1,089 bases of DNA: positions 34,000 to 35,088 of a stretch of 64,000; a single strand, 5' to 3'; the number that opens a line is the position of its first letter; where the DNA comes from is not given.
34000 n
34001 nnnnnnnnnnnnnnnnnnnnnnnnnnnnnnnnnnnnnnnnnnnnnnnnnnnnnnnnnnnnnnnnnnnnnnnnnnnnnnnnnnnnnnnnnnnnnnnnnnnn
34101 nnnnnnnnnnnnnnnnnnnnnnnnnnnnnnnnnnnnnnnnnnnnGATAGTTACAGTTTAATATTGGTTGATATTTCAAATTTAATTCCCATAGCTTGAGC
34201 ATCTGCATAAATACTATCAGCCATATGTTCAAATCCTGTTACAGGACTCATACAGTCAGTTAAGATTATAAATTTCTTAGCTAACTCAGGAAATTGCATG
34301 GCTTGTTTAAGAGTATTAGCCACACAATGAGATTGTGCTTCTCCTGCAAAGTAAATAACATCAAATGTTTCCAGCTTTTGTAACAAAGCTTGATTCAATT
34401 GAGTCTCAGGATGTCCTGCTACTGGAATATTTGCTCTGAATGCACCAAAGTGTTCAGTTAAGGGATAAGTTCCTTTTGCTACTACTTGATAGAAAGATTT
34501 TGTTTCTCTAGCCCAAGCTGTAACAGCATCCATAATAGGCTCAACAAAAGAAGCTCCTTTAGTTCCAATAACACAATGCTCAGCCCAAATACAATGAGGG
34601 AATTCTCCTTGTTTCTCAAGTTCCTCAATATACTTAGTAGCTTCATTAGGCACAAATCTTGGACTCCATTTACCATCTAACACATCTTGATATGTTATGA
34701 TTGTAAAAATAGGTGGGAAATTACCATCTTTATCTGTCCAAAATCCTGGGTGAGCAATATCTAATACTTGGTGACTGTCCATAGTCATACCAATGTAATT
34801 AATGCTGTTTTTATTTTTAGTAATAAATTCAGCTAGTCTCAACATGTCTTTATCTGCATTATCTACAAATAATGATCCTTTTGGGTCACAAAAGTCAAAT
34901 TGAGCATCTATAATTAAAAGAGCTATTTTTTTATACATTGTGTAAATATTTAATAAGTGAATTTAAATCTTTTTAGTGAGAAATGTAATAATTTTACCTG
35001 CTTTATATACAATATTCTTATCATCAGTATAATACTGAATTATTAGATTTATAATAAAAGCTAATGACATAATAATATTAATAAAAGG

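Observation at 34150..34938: PncA-like nicotinamidase gene, a possible NAD+ salvage countermeasure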

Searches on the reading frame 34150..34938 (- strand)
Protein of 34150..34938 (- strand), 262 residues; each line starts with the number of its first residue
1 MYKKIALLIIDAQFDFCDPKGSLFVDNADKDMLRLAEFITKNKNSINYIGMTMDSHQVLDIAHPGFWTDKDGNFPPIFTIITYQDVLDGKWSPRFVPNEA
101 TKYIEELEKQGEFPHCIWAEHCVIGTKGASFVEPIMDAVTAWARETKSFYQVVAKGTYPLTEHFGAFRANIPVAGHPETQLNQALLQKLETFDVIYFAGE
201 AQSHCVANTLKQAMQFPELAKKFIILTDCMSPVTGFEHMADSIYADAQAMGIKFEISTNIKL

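Call 3: search_protein_families(library=pfam, proteins=[window:34150-34938:-], max_evalue=0.1)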
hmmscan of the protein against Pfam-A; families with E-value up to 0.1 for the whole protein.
window:34150-34938:- (262 aa): 1 family
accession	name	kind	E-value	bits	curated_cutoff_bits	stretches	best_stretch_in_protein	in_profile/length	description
PF00857.26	Isochorismatase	-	0.0019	18.8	27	0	186-240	108-158/175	Isochorismatase domain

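Call 4: search_protein_families(library=ncbifam, proteins=[window:34150-34938:-], max_evalue=1)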
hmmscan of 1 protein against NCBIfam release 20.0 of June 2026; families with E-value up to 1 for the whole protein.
window:34150-34938:- (262 aa): 2 families
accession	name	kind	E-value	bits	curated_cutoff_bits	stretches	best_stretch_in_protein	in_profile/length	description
NF008623.0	PRK11609.1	equivalog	5.4e-09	36.1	174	2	100-216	66-167/213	bifunctional nicotinamidase/pyrazinamidase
NF050097.1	BiurAmidohydBiuH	equivalog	0.066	12.6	370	1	3-32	17-44/221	biuret amidohydrolase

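Call 5: search_protein_families(library=phrogs, proteins=[window:34150-34938:-], max_evalue=0.01)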
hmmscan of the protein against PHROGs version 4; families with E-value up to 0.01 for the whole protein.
window:34150-34938:- (262 aa): 1 family
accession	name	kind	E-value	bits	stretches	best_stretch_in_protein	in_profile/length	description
phrog_19305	-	unknown function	1.5e-07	32.5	1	3-62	2-62/199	-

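Call 6: search_solved_structures(query=window:34150-34938:-, max_evalue=1, show_alignments=3)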
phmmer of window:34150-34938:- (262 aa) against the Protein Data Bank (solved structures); distinct sequences matched with E-value up to 1: 4.
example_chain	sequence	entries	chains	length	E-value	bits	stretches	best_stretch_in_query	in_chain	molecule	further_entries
2h0r_A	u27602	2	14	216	1.3e-08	37.8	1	116-249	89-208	Nicotinamidase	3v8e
3pl1_A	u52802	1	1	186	0.0014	21.3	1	117-231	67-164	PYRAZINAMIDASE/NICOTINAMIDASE PNCA (PZase)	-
1ilw_A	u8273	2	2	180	0.0023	20.6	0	5-57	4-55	180 aa long hypothetical Pyrazinamidase/nicotinamidase | 180aa long hypothetical Pyrazinamidase/Nicotinamidase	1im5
29iv_A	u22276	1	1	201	0.037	16.6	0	117-235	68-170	nicotinamidase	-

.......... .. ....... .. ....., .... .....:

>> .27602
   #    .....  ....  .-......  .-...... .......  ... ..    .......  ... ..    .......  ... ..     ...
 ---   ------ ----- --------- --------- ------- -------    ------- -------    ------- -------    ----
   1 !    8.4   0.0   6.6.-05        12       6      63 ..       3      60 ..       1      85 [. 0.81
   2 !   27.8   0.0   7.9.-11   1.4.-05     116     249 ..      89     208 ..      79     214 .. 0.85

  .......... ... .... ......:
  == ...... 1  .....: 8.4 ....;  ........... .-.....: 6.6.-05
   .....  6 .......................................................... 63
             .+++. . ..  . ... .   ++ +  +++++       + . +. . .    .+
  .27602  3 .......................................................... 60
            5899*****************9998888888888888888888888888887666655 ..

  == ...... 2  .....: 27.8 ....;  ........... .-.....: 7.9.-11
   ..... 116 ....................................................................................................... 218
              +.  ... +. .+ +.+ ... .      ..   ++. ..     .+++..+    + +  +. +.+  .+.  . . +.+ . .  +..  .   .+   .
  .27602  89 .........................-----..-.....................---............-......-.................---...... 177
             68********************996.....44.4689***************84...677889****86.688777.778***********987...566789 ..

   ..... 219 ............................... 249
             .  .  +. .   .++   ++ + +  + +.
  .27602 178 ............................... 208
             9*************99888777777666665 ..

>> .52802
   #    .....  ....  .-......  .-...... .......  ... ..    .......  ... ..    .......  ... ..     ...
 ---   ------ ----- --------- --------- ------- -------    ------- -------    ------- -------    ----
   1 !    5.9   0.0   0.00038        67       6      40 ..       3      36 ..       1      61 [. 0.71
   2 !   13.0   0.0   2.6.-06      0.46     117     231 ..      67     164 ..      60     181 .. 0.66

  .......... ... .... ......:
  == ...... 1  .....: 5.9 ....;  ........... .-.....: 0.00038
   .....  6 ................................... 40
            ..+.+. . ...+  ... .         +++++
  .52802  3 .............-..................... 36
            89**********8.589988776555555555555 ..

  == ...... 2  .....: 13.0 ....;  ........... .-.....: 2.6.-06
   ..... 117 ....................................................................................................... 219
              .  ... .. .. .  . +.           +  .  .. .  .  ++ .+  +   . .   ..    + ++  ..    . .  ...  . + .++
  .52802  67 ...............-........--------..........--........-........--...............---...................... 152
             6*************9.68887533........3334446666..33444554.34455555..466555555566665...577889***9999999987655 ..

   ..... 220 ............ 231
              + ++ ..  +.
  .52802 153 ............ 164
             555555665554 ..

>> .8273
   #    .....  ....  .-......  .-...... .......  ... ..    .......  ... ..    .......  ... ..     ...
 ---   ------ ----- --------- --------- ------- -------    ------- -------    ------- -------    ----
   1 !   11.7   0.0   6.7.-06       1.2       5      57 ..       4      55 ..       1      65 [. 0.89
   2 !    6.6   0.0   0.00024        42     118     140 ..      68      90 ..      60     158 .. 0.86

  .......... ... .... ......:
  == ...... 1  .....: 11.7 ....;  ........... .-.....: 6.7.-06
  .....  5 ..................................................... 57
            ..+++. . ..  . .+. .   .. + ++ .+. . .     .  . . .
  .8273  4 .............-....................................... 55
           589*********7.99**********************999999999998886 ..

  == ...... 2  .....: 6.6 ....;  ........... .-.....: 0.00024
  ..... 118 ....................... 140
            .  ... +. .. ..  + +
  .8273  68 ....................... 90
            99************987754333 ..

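Call 8: find_homologous_proteins(query=window:34150-34938:-)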
Query window:34150-34938:- (262 aa): 900 proteins with E <= 0.001 among 1141 candidates; the best 120 are listed.
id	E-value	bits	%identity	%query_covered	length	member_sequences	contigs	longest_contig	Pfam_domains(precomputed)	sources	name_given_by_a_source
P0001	1.6e-176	603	100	100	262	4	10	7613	-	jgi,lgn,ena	-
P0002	6.1e-154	529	85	99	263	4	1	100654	-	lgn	-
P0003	3.4e-131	454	74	100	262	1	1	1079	-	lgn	-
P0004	1.3e-130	452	72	99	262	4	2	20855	-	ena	-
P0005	2.3e-130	452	70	99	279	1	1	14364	-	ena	-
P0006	4.4e-130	451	72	100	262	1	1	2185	-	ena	-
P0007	1.5e-129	449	74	99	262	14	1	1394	-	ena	-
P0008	5.2e-128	444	69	100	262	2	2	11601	-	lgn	-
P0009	5.0e-127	441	71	100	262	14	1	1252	-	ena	-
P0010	3.3e-126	438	72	99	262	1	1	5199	-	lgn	-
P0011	9.9e-126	436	71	99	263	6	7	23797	-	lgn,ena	-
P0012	1.0e-123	430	69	99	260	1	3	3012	-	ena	-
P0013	1.4e-123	429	68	100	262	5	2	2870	-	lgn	-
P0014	2.4e-123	429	69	98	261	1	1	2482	-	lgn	-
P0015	2.8e-122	425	67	99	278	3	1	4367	-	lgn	-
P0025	3.2e-113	395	65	99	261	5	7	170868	PF00857.27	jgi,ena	-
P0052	2.0e-102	360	61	100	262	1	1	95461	-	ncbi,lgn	ncbi:MAG: hypothetical protein ACERKD_16380 [Prolixibacteraceae bacterium]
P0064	1.4e-100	354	57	99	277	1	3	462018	PF00857.27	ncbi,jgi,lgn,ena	-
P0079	1.5e-98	347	57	100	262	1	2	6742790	PF00857.27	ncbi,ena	-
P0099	2.5e-96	340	57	100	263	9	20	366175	-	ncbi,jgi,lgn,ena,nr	ncbi:MAG: nicotinamidase [Sphingobacteriales bacterium]|jgi:nicotinamidase/pyrazinamidase|nr:nicotin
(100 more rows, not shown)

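Call 11: search_dna_similar(query=window:34150-34938:-, collection=phages, mode=protein, max_rows=30, max_evalue=0.001)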
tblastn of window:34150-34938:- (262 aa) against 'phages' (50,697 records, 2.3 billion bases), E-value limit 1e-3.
Records with a match: 4; places in all: 4; records where one place covers at least 80% of the query: 4.
Best place of each record, by identity: <60% 4.
By first word of the organism name: uncultured 3; Bacteriophage 1.
By host as written in the record: - 4.
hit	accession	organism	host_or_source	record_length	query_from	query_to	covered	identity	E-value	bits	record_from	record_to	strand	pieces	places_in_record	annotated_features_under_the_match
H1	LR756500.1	uncultured phage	metagenomic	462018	3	262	99%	57.0%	1e-103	335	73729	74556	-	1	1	record has no annotation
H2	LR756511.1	uncultured phage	metagenomic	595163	1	259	99%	41.3%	7e-63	218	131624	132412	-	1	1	record has no annotation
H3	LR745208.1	uncultured phage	metagenomic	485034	4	253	95%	40.4%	4e-58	204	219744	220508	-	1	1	record has no annotation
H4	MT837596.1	Bacteriophage sp.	human fecal samples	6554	3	246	93%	35.5%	8e-44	163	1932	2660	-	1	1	record has no annotation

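Call 12: find_encoding_contigs(protein=P0079, flank=8000, max_places=3)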
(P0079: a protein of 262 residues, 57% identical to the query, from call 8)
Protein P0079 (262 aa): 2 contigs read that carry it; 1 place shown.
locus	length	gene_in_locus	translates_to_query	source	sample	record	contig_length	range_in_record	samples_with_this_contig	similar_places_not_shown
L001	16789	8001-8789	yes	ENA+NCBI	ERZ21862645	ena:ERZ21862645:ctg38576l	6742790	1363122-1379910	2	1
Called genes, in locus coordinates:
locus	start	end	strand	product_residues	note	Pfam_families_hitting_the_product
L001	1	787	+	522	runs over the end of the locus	PF13185:GAF_2, PF01590:GAF, PF07724:AAA_2 (faint), PF00158:Sigma54_activat, PF14532:Sigma54_activ_2, PF07728:AAA_5, PF25601:AAA_lid_14, PF02954:HTH_8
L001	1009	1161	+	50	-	-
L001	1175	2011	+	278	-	PF07804:HipA_C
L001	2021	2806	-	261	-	PF13340:DUF4096, PF01609:DDE_Tnp_1, PF13586:DDE_Tnp_1_2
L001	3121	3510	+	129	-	PF13657:Couple_hipA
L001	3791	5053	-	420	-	PF00668:Condensation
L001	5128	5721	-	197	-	PF00027:cNMP_binding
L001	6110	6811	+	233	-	PF00293:NUDIX, PF19368:WHD_AraR, PF21906:WHD_NrtR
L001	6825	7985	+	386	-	PF17767:NAPRTase_N, PF04095:NAPRTase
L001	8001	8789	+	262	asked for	PF00857:Isochorismatase (faint)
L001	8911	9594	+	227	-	-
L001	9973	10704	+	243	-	PF13672:PP2C_2 (weak)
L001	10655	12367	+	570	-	PF00069:Pkinase (weak)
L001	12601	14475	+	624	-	PF00795:CN_hydrolase, PF02540:NAD_synthase, PF03054:tRNA_Me_trans (faint)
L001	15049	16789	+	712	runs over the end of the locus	PF13847:Methyltransf_31, PF08241:Methyltransf_11, PF13649:Methyltransf_25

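Call 13: find_encoding_contigs(protein=P0002, flank=10000, max_places=3)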
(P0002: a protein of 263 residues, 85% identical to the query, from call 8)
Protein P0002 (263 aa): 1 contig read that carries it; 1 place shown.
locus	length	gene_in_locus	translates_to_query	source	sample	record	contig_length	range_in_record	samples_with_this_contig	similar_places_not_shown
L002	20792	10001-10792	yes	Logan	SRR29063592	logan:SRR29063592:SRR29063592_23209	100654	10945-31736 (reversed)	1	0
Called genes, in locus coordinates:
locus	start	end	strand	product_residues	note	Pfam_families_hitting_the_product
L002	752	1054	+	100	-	-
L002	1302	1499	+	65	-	-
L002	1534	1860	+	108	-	-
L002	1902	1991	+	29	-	-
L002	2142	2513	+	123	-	-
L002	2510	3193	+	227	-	-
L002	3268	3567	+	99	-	-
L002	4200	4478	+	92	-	-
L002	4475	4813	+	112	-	-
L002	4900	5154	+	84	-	-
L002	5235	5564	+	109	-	-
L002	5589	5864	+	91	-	-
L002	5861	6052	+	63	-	-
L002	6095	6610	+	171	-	-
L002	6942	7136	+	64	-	-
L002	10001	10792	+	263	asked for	-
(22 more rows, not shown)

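Call 15: search_protein_families(library=padloc, proteins=[window:34150-34938:-], max_evalue=0.01)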
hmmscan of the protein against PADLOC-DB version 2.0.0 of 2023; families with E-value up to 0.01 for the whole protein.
window:34150-34938:- (262 aa): 0 families

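Call 16: find_related_loci(query=window:34150-34938:-, collection=genome_contigs, flank=10000)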
Query window:34150-34938:- (262 aa) in genome_contigs; peptide patterns used: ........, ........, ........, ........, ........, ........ (x = any residue, [..] = any of these).
39 stretches matched a pattern; 10 encode a relative of the query (tblastn E <= 1e-3); 10 distinct loci.
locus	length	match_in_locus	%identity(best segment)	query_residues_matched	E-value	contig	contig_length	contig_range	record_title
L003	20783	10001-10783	53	3-262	9e-95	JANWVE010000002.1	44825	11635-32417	MAG: Bacteroidia bacterium isolate SKYG108 NODE_2_length_44825_cov_22.401560, whole genome shotgun sequence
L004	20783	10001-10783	53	3-262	1e-92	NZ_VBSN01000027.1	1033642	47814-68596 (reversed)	Dyadobacter flavalbus strain NS28 NODE_1, whole genome shotgun sequence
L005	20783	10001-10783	51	3-262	8e-92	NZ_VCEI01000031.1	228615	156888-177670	Dyadobacter sediminis strain Z12 NODE_7, whole genome shotgun sequence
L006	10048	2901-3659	54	2-254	3e-91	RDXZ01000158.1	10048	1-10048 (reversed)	MAG: Bacteroidetes bacterium isolate PH2015_09S_30_10 PH2015_09S_scaffold_397, whole genome shotgun sequence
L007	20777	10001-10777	51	3-260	4e-90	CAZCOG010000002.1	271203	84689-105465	MAG TPA_asm: uncultured Persicitalea sp. isolate binchicken_co237_43 genome assembly, contig: NODE_30_length_271203_cov_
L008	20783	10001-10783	52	3-262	7e-89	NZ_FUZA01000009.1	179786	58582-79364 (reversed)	Dyadobacter psychrophilus strain DSM 22270, whole genome shotgun sequence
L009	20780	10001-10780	50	3-261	7e-88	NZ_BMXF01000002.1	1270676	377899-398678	Persicitalea jodogahamensis strain KCTC 12866 sequence02, whole genome shotgun sequence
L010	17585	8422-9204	50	3-262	2e-87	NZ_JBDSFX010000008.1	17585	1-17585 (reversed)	MAG: Dyadobacter sp. isolate cluster1_bin.239 k127_8422345, whole genome shotgun sequence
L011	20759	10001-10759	51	3-254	8e-86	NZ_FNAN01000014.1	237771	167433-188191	Dyadobacter soli strain DSM 25329, whole genome shotgun sequence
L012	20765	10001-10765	49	4-257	9e-84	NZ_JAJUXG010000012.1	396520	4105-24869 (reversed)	Dyadobacter sp. CY312 Scaffold8_1, whole genome shotgun sequence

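Call 18: find_encoding_contigs(protein=P0099, flank=7000, max_places=4)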
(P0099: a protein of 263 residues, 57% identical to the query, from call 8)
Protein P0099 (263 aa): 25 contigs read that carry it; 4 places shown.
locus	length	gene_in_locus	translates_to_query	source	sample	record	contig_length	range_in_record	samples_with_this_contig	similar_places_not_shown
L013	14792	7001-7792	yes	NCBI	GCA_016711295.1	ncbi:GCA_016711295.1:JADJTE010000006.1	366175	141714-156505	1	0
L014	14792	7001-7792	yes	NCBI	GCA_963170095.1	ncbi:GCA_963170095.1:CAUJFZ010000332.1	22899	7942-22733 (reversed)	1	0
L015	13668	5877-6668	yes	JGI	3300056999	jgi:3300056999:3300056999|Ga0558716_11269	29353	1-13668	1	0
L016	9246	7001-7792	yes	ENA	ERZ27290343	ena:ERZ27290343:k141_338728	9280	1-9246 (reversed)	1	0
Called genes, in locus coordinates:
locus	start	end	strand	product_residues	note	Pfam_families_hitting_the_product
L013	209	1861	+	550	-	PF18962:Por_Secre_tail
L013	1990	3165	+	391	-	PF13585:CHU_C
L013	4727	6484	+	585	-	PF13517:FG-GAP_3 (weak)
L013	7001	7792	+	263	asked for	-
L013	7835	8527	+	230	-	-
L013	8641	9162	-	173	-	-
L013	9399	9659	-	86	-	-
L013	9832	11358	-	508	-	PF00578:AhpC-TSA (weak), PF08534:Redoxin, PF13905:Thioredoxin_8 (weak)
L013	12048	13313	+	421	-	PF00180:Iso_dh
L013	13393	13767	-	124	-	PF03330:DPBB_1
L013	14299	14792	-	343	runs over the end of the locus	PF11396:PepSY_like, PF10411:DsbC_N (faint), PF11396:PepSY_like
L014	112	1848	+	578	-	PF18962:Por_Secre_tail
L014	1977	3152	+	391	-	PF13585:CHU_C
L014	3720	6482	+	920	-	PF13517:FG-GAP_3 (weak), PF18962:Por_Secre_tail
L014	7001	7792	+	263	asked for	-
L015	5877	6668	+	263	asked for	-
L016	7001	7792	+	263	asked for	-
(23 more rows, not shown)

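Call 19: find_encoding_contigs(protein=P0064, flank=7000, max_places=2)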
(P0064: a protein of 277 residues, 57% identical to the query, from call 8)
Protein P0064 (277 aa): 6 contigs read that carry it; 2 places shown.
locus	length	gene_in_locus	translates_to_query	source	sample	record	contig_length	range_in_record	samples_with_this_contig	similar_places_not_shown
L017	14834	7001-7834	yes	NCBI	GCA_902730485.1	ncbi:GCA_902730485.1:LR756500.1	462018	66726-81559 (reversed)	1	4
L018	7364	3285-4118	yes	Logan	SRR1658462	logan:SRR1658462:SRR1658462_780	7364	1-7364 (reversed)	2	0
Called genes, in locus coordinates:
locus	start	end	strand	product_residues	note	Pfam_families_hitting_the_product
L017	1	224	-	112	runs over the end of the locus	-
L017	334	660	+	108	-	-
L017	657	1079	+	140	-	-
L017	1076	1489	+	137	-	-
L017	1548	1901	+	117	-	PF00072:Response_reg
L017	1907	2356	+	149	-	PF00383:dCMP_cyt_deam_1, PF14437:MafB19-deam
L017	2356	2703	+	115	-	-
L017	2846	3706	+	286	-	PF02540:NAD_synthase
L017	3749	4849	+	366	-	-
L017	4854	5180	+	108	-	-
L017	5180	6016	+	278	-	PF04542:Sigma70_r2, PF04545:Sigma70_r4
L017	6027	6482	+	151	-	-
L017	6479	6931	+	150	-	-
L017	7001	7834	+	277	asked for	PF00857:Isochorismatase (faint)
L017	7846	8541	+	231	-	-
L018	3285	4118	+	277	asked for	PF00857:Isochorismatase (faint)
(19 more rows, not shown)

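Call 20: find_encoding_contigs(protein=P0025, flank=7000, max_places=3)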
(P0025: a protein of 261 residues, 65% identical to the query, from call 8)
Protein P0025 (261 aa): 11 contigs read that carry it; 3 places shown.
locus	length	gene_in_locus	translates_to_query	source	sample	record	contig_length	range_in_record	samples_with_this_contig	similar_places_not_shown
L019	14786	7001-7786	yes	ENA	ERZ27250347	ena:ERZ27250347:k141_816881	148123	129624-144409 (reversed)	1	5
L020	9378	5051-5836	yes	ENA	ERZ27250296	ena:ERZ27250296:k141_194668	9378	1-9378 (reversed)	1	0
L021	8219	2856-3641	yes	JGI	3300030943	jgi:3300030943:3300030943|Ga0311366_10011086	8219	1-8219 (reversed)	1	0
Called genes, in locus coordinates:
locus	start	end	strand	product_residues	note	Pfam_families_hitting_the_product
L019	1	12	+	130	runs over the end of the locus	PF20274:cREC_REC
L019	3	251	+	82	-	-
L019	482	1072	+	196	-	-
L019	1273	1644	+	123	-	-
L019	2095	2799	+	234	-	-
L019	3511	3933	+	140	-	PF06467:zf-FCS (faint), PF01844:HNH (weak), PF13392:HNH_3 (weak)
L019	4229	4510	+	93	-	-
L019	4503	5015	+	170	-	PF00293:NUDIX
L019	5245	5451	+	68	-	-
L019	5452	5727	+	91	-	-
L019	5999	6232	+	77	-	-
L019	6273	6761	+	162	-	PF01844:HNH (weak), PF13395:HNH_4 (faint)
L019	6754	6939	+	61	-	-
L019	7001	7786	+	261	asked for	PF00857:Isochorismatase (faint)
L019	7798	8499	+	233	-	PF00092:VWA (weak), PF13519:VWA_2 (faint)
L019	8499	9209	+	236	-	-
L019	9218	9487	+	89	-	-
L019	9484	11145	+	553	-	PF00069:Pkinase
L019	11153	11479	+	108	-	-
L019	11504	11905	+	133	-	-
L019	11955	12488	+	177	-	PF00210:Ferritin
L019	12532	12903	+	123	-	-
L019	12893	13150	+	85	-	-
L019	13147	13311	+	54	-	-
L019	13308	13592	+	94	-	-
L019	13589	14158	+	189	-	PF01693:Cauli_VI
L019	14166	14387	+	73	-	-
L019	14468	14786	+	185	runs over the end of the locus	-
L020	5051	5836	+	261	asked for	PF00857:Isochorismatase (faint)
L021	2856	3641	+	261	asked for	PF00857:Isochorismatase (faint)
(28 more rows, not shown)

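Call 21: find_encoding_contigs(protein=P0052, flank=7000, max_places=2)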
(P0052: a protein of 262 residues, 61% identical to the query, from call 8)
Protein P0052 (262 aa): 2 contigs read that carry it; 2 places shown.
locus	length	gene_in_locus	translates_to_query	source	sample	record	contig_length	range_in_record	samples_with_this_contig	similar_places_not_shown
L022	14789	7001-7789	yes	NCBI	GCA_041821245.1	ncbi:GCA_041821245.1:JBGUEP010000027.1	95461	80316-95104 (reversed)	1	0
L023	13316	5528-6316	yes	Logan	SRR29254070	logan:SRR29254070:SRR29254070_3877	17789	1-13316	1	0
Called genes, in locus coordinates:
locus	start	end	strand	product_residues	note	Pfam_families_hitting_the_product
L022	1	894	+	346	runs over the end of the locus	PF01408:GFO_IDH_MocA, PF03807:F420_oxidored (weak), PF02894:GFO_IDH_MocA_C, PF22725:GFO_IDH_MocA_C3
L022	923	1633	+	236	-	PF01791:DeoC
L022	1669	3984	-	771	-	PF00912:Transgly, PF00905:Transpeptidase, PF06832:BiPBP_C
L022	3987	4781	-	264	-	PF17973:bMG10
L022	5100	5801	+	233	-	PF00293:NUDIX, PF19368:WHD_AraR, PF21906:WHD_NrtR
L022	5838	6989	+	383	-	PF17767:NAPRTase_N, PF04095:NAPRTase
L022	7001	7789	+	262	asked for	-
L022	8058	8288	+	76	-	-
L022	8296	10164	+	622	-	PF00795:CN_hydrolase, PF02540:NAD_synthase, PF03054:tRNA_Me_trans (weak)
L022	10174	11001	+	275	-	PF25969:NUDT9_N, PF00293:NUDIX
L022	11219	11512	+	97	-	-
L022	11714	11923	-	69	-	PF01139:RtcB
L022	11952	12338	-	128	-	PF01139:RtcB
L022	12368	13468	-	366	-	PF01145:Band_7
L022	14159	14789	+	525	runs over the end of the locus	PF13280:WYL, PF25583:WCX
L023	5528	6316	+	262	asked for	-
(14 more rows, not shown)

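Call 36: predict_structure(alignment_id=A1)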
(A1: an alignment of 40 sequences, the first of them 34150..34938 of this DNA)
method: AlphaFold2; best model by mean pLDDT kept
length: 262 residues; sequences in the alignment: 40
mean_pLDDT: 96.6   pTM: 0.92
mean pLDDT of the five models: 96.6, 96.4, 95.2, 94.6, 93.8
residues with pLDDT >= 90: 253; 70-90: 8; 50-70: 1; < 50: 0
segments of 3 or more residues with pLDDT < 50: none
pLDDT, mean of each block of 10 residues (from residue 1): 93 98 97 99 98 96 98 97 98 98 97 95 97 99 97 94 93 94 97 98 96 98 98 93 98 97 90
secondary structure, 60 per line:
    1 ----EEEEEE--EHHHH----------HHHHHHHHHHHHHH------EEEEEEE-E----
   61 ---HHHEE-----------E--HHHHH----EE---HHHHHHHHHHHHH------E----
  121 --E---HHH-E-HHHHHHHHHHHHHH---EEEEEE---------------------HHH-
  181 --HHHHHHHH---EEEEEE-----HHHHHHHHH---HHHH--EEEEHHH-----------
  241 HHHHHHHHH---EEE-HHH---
elements in order: E5-10 H14-17 H28-41 E48-54 H83-87 H97-109 H133-146 E150-155 H183-190 E194-199 H205-213 H217-220 E223-226 H241-249 E253-255
